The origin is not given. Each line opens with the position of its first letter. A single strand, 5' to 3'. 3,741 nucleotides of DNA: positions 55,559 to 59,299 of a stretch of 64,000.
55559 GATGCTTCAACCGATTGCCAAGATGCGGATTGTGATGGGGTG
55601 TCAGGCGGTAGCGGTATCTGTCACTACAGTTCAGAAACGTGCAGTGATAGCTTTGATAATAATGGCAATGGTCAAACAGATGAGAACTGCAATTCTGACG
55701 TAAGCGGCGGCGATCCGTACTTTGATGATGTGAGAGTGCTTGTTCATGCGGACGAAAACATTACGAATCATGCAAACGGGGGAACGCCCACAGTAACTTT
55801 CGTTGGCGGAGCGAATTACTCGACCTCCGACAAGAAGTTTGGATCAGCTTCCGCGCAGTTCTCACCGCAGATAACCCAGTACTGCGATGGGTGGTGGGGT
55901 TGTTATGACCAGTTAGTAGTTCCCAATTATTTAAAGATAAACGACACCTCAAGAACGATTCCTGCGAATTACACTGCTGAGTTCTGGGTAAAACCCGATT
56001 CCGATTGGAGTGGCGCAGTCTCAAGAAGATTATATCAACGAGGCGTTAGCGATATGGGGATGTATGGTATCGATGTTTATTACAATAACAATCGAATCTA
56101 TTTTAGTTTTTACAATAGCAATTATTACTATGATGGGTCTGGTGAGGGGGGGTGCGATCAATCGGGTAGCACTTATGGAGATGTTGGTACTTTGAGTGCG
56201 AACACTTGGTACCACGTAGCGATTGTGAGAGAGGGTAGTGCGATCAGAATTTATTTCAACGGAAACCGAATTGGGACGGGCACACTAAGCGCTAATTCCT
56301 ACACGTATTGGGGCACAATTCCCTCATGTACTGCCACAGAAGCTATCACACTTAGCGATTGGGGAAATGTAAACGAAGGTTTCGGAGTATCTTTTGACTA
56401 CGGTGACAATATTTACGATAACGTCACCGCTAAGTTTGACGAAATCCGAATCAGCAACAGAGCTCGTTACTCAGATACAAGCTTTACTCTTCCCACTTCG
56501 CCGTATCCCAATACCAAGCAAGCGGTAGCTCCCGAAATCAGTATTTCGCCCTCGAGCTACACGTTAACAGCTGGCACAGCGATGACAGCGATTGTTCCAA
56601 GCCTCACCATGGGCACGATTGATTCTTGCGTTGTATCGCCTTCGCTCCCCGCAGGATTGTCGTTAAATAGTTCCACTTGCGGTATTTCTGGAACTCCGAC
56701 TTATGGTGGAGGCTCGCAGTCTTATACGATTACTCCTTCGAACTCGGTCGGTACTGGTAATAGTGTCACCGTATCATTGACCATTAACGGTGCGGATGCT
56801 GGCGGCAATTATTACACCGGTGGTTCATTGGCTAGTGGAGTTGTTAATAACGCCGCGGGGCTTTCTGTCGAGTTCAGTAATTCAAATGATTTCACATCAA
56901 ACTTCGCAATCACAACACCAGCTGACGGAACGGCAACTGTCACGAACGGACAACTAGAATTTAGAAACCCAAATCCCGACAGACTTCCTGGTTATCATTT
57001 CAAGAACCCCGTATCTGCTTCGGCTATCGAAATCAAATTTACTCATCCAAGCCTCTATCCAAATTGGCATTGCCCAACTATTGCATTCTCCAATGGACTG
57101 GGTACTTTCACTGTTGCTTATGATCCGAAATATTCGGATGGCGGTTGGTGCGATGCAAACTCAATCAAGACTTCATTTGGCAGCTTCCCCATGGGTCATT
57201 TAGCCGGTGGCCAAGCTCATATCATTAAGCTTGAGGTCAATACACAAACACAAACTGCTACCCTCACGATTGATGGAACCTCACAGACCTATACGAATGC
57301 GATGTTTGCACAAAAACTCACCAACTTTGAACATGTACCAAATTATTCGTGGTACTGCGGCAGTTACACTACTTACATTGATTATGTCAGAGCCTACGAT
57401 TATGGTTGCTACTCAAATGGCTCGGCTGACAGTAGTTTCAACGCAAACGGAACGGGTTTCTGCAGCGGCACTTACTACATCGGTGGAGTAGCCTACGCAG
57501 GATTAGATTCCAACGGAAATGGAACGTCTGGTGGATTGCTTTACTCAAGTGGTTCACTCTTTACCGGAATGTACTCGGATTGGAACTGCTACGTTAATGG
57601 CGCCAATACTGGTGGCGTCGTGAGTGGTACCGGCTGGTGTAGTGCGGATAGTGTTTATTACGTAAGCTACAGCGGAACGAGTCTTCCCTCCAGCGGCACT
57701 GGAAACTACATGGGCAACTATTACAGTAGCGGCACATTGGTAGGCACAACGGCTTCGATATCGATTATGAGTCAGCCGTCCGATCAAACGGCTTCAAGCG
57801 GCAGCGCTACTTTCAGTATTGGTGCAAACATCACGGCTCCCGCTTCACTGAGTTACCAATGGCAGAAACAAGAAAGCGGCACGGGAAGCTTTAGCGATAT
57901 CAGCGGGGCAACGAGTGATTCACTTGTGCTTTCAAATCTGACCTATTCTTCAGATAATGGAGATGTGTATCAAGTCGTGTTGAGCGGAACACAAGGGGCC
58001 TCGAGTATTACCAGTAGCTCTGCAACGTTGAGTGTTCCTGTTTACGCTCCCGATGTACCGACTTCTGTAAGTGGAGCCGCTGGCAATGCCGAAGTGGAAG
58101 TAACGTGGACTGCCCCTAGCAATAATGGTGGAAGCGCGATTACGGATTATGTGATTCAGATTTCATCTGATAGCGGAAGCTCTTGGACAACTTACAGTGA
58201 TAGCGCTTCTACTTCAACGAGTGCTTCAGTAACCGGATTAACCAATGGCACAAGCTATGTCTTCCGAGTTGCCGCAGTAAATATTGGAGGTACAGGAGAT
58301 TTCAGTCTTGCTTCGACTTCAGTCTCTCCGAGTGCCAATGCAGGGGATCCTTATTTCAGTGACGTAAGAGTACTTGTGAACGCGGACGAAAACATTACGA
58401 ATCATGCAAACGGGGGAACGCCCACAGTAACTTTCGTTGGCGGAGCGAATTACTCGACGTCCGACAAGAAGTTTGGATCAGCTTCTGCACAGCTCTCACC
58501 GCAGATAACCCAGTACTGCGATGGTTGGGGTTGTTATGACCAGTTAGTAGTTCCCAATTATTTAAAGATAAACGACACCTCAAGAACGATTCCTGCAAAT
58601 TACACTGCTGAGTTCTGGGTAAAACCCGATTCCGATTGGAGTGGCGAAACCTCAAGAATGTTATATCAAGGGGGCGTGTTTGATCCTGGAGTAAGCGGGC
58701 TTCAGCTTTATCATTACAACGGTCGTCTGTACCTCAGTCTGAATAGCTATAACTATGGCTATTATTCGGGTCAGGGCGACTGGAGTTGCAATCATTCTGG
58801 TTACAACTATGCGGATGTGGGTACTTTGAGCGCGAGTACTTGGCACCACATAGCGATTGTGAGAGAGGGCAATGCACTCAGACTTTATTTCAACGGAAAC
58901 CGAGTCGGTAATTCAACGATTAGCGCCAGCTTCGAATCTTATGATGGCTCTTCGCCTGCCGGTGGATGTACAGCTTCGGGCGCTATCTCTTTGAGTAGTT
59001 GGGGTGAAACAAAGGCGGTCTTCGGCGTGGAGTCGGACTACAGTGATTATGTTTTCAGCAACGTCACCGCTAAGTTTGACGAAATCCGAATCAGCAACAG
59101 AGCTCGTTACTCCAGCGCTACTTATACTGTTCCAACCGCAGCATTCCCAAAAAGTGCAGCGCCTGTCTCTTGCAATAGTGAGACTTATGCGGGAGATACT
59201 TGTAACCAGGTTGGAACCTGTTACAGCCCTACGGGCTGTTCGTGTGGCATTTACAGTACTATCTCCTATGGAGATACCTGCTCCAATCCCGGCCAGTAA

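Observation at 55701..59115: Mosaic duplication (repeat B): identical flanks, diverged lectin core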

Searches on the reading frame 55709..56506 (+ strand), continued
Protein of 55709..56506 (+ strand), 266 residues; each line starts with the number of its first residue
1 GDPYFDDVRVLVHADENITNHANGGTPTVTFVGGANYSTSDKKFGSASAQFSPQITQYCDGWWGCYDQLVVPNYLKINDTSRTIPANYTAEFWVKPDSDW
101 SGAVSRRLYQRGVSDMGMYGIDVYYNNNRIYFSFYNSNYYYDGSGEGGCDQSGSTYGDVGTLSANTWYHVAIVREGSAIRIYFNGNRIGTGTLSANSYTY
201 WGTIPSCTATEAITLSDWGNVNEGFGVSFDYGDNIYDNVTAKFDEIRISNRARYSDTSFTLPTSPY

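Call 62: fold_search(model_id=the predicted structure, library=pdb)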
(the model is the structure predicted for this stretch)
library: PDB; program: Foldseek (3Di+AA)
matches with E <= 10: 958; with E <= 0.001: 172
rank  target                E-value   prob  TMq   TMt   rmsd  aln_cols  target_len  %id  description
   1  5n0c_B                7.6e-09  1.00  0.53  0.12   6.9       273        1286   12  Crystal structure of the tetanus neurotoxin in complex with GM1a (released 2017-06-21)
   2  5n0b_A                2.6e-08  1.00  0.53  0.12   7.0       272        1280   12  Crystal structure of the tetanus neurotoxin in complex with GD1a (released 2017-06-21)
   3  5jmc_G                2.1e-07  1.00  0.55  0.37   6.8       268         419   10  Receptor binding domain of Botulinum neurotoxin A in complex with rat SV2C (released 2016-06-15)
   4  8byp_X                2.1e-07  1.00  0.50  0.12   7.7       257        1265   12  Botulinum neurotoxin serotype X in complex with NTNH/X (released 2023-02-08)
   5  5vid_B                2.3e-07  1.00  0.50  0.34   7.1       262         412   12  Receptor binding domain of BoNT/B in complex with mini-protein binder Bot.0671.2 (released 2017-09-20)
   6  3fuq                  3.0e-07  1.00  0.50  0.35   6.8       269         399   14  Glycosylated SV2 and Gangliosides as Dual Receptors for Botulinum Neurotoxin Serotype F (released 2009-06-16)
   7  6ul4_A                3.4e-07  1.00  0.49  0.32   8.0       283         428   11  Crystal structure of BoNT/B receptor-binding domain in complex with VHH JLO-G11 (released 2020-03-04)
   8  5jlv_A                4.2e-07  1.00  0.55  0.36   6.8       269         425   10  Receptor binding domain of Botulinum neurotoxin A in complex with human glycosylated SV2C (released 2016-06-15)
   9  6uht_B                5.6e-07  1.00  0.47  0.31   8.6       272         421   10  Crystal structure of BoNT/B receptor-binding domain in complex with VHH JLI-G10 (released 2020-03-04)
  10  6uft_A                5.9e-07  1.00  0.48  0.32   8.3       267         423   12  Crystal structure of BoNT/B receptor-binding domain in complex with VHH JLK-G12 (released 2020-03-04)
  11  6g5k_B                6.5e-07  1.00  0.52  0.35   6.4       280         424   10  Crystal structure of the binding domain of Botulinum Neurotoxin type B in complex with human synaptotagmin 1 (released 2019-01-16)
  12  5jmc_A                7.2e-07  1.00  0.53  0.35   7.3       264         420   11  Receptor binding domain of Botulinum neurotoxin A in complex with rat SV2C (released 2016-06-15)
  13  3rsj_D                7.9e-07  1.00  0.53  0.37   6.5       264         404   14  Structure of HCRF in complex with Ganglioside GD1a (released 2011-08-17)
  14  4kbb_A                8.7e-07  1.00  0.49  0.33   7.8       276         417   13  Structure of Botulinum neurotoxin B binding domain in complex with both synaptotagmin II and GD1a (released 2013-07-03)
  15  9qc7_B                9.1e-07  1.00  0.53  0.14   6.0       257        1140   13  BoNT-NTNH complex from Clostridium botulinum Serotype B1 (released 2025-09-10)
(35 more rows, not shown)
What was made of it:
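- On Laminin_G_3 (PF13385), ConA-like lectin/glucanase superfamily: The best PDB matches are the HCN jelly-roll domains of tetanus and botulinum toxins (call 62).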

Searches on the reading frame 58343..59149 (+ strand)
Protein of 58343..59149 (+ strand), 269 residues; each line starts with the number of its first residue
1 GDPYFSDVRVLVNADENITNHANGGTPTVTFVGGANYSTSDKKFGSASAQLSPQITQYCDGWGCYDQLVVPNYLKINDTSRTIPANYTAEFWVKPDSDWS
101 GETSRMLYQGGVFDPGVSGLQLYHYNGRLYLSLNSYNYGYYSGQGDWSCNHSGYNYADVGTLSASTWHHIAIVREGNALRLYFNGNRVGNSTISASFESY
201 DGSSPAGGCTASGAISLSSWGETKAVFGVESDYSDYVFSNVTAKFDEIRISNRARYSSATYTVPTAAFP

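Call 32: search_protein_representatives(protein=window:58343-59149:+)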
Query: 269 residues. Proteins with E-value up to 0.001 (for the whole library): 3175; up to 1e-10: 281; up to 1e-30: 2. The best 150 are listed.
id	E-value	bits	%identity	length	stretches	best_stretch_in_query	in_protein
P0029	7.3e-103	359.9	57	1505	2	1-269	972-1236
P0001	4.5e-85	301.6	55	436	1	1-269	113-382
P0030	3.6e-30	121.5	35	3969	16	152-219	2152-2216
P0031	7.6e-30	120.5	29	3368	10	141-210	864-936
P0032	1.6e-27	112.8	34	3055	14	157-197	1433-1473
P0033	3.1e-25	105.3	34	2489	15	163-202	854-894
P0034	8.0e-25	104.0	34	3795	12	86-212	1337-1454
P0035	2.1e-24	102.6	35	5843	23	142-198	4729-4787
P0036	2.4e-23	99.1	32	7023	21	161-196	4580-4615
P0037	2.7e-23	99.0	35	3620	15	158-227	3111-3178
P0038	8.9e-23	97.3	38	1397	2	1-269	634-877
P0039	6.0e-22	94.6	33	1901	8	161-199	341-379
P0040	3.1e-21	92.2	33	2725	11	132-225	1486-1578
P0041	4.8e-21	91.6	31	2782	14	164-202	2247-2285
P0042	6.0e-21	91.3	33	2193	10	82-197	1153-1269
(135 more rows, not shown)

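Call 34: find_encoding_contigs(protein=P0029, flank=10000, max_places=3)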
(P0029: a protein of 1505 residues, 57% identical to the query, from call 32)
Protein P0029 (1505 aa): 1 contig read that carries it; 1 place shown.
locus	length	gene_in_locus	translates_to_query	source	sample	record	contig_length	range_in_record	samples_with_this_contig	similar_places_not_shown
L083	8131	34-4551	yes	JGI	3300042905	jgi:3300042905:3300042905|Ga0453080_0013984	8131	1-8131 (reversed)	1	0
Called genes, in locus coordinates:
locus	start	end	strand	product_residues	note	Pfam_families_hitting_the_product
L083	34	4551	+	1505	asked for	PF00801:PKD, PF18911:PKD_4, PF13385:Laminin_G_3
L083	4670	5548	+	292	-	-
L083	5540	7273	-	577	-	PF01839:FG-GAP (faint), PF13517:FG-GAP_3, PF07593:UnbV_ASPIC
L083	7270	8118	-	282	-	PF03116:NQR2_RnfD_RnfE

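Call 41: search_protein_families(library=pfam, proteins=[window:58343-59149:+], max_evalue=0.01)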
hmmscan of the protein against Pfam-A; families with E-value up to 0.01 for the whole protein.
window:58343-59149:+ (269 aa): 1 family
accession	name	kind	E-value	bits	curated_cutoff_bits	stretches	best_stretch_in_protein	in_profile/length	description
PF13385.13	Laminin_G_3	-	5.7e-14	53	27.6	1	72-211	5-125/151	Concanavalin A-like lectin/glucanases superfamily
